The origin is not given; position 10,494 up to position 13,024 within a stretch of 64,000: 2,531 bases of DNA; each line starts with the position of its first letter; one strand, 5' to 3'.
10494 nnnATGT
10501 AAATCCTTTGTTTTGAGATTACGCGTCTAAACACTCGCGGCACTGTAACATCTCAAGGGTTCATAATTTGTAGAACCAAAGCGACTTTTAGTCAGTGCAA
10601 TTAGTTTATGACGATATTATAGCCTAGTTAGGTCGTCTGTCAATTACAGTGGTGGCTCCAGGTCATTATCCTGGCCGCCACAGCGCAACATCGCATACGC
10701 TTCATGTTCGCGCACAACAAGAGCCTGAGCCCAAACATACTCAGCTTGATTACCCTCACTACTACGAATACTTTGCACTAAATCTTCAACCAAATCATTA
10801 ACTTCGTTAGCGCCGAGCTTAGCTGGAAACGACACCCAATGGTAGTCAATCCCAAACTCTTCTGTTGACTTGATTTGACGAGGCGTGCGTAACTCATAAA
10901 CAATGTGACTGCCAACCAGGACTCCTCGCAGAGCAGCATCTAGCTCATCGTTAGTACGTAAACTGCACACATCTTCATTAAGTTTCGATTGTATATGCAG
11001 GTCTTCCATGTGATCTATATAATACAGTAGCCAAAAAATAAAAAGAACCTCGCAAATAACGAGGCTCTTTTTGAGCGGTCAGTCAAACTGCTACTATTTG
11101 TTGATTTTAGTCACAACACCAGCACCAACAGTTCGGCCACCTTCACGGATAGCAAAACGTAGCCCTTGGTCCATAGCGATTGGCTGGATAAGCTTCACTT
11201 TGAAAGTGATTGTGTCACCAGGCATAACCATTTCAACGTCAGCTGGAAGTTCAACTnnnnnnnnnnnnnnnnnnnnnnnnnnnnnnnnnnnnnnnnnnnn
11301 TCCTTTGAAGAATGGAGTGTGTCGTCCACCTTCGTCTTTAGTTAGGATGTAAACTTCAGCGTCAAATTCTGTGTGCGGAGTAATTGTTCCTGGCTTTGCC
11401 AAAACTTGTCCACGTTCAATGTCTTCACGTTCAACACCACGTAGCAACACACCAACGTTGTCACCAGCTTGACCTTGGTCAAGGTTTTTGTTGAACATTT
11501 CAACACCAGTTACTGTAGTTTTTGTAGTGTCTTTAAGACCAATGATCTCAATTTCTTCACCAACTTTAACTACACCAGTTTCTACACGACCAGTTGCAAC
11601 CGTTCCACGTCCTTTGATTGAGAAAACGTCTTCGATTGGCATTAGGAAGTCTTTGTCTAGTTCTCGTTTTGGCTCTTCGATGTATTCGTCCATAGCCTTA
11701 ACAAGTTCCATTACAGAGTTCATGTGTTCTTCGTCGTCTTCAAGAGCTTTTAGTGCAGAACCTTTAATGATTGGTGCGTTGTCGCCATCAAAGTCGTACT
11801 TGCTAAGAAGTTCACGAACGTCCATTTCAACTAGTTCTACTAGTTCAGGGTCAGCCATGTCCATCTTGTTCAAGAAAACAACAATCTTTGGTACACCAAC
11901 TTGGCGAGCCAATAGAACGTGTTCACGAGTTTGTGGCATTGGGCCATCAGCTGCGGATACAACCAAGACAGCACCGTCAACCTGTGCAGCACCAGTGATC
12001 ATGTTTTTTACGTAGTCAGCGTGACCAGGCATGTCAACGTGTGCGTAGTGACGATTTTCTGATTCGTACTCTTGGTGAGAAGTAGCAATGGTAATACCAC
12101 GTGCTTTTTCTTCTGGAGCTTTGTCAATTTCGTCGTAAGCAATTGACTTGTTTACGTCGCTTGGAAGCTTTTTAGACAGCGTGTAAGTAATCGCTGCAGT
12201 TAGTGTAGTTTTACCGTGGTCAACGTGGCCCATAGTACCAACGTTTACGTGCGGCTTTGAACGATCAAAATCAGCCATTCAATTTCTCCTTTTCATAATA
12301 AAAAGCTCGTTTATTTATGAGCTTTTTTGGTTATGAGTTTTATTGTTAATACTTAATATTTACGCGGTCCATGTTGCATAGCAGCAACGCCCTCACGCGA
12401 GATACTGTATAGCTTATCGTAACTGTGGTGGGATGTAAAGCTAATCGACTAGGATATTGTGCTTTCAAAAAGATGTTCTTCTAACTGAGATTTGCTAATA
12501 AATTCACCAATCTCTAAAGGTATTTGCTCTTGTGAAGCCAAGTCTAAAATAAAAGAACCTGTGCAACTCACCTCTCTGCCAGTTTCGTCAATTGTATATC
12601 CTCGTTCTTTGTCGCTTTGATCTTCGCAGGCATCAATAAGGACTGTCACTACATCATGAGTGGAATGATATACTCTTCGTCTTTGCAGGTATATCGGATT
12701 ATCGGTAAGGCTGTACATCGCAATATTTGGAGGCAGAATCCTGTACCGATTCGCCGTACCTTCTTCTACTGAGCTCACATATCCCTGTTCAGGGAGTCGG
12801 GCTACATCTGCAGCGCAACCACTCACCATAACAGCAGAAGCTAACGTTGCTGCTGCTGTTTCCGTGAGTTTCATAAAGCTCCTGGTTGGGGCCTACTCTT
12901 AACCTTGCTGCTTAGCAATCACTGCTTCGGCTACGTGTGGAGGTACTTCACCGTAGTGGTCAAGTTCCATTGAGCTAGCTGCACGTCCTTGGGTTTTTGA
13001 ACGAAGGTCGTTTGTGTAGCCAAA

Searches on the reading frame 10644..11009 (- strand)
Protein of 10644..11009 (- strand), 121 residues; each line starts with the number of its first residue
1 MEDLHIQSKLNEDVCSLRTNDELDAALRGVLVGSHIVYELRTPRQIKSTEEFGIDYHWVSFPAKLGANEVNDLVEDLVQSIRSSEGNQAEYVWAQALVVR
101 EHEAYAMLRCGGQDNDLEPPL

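Call 3: search_protein_families(library=pfam, proteins=[window:10644-11009:-], max_evalue=1)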
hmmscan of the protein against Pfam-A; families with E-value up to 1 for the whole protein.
window:10644-11009:- (121 aa): 2 families
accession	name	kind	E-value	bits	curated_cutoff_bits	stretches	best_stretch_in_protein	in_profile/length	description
PF16847.10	AvrPtoB_bdg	-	0.0025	18.7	27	1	17-80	11-74/91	Avirulence AvrPtoB, BAK1-binding domain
PF00763.28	THF_DHG_CYH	-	0.029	15.1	32.8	1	5-78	9-81/115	Tetrahydrofolate dehydrogenase/cyclohydrolase, catalytic domain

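Call 4: search_protein_families(library=ncbifam, proteins=[window:10644-11009:-], max_evalue=1)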
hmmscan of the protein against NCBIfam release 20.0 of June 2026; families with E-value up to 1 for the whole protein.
window:10644-11009:- (121 aa): 2 families
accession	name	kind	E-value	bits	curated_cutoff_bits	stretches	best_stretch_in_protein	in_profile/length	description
NF010790.0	PRK14194.1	equivalog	0.1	11.8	508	1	8-78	18-87/301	bifunctional methylenetetrahydrofolate dehydrogenase/methenyltetrahydrofolate cyclohydrolase FolD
NF010785.0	PRK14188.1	subfamily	0.13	11.2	396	1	6-78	15-87/297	bifunctional methylenetetrahydrofolate dehydrogenase/methenyltetrahydrofolate cyclohydrolase FolD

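Call 22: search_protein_families(library=padloc, proteins=[window:10644-11009:-], max_evalue=0.1)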
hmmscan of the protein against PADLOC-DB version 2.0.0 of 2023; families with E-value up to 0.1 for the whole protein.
window:10644-11009:- (121 aa): 0 families

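Call 23: search_protein_families(library=phrogs, proteins=[window:10644-11009:-], max_evalue=0.1)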
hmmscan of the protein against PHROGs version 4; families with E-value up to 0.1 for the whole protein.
window:10644-11009:- (121 aa): 0 families

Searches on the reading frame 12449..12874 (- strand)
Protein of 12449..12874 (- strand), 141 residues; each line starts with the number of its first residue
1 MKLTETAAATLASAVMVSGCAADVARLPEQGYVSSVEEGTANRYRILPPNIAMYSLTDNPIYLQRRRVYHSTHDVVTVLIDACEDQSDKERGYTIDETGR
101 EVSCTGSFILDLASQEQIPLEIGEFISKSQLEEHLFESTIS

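Call 3: search_protein_families(library=pfam, proteins=[window:12449-12874:-], max_evalue=1)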
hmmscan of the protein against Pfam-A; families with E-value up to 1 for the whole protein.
window:12449-12874:- (141 aa): 0 families

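Call 4: search_protein_families(library=ncbifam, proteins=[window:12449-12874:-], max_evalue=1)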
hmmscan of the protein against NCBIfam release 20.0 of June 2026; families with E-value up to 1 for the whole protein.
window:12449-12874:- (141 aa): 2 families
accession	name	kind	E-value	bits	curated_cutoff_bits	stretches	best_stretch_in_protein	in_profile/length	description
NF045613.1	PA1571_fam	equivalog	0.016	15.3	35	1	84-106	15-37/52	PA1571 family protein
NF009429.1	PRK12788.1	equivalog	0.12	11.8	380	1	10-82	6-84/231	flagellar basal body L-ring protein FlgH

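Call 22: search_protein_families(library=padloc, proteins=[window:12449-12874:-], max_evalue=0.1)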
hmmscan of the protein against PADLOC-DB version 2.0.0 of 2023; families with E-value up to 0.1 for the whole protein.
window:12449-12874:- (141 aa): 0 families

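Call 23: search_protein_families(library=phrogs, proteins=[window:12449-12874:-], max_evalue=0.1)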
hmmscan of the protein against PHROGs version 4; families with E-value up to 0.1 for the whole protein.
window:12449-12874:- (141 aa): 0 families
